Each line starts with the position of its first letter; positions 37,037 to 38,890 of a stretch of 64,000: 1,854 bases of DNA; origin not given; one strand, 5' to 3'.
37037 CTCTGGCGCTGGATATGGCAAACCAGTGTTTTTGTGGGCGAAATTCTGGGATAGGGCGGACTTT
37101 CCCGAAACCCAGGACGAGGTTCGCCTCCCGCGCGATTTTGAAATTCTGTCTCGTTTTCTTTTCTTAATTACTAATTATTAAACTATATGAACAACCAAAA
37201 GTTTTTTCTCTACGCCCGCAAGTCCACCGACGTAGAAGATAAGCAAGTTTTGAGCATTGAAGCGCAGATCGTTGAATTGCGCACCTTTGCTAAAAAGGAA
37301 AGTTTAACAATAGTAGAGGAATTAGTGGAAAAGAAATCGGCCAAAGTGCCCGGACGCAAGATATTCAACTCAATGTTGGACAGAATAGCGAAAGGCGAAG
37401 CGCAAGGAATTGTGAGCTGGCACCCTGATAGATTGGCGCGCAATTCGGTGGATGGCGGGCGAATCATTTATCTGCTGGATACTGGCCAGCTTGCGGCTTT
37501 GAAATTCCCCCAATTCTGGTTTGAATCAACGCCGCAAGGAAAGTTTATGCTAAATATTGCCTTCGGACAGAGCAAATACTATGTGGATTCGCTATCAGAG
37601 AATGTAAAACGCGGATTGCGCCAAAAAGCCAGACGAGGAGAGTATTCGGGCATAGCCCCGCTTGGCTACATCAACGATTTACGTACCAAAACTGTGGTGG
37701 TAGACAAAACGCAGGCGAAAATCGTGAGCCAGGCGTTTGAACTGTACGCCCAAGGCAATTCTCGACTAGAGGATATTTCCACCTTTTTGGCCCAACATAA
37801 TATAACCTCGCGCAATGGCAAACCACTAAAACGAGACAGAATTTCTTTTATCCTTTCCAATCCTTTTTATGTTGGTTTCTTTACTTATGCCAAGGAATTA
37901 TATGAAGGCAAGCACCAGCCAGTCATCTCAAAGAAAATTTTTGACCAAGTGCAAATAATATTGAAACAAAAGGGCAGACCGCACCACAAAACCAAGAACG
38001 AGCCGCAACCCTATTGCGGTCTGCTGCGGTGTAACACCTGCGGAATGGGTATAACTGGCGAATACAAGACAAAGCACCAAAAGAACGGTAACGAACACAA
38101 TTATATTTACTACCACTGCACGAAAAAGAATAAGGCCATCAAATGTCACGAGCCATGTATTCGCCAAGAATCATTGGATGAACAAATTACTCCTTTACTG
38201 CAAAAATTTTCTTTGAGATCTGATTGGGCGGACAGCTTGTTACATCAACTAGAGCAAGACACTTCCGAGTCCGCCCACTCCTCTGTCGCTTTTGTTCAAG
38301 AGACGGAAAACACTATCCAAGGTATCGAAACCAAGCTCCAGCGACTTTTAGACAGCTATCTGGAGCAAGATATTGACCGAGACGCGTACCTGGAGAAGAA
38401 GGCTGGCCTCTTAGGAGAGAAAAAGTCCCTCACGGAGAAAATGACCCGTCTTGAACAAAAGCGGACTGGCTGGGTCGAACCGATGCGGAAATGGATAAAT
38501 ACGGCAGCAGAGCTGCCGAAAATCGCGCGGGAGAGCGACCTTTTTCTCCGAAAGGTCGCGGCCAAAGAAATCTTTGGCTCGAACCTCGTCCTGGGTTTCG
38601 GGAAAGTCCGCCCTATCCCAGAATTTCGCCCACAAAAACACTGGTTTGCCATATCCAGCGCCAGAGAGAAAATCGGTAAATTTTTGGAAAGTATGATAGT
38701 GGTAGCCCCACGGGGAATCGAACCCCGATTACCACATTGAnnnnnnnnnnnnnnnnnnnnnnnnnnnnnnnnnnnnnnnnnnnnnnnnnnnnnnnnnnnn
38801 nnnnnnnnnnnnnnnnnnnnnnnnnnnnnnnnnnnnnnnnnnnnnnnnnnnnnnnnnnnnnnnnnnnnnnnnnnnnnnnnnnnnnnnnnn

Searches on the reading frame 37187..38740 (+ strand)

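Call 6: search_protein_families(library=pfam, proteins=[window:37187-38740:+], max_evalue=0.01)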
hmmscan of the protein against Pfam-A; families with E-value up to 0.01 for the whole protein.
window:37187-38740:+ (517 aa): 3 families
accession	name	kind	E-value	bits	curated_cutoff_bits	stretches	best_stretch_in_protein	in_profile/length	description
PF00239.26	Resolvase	-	5.7e-22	78.8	23.3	1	7-152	2-144/145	Resolvase, N terminal domain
PF07508.19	Recombinase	-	6.1e-15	55.8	21.1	1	175-261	2-101/102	Recombinase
PF13408.12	Zn_ribbon_recom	-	1e-07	32.7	25.3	1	277-335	3-54/58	Recombinase zinc beta ribbon domain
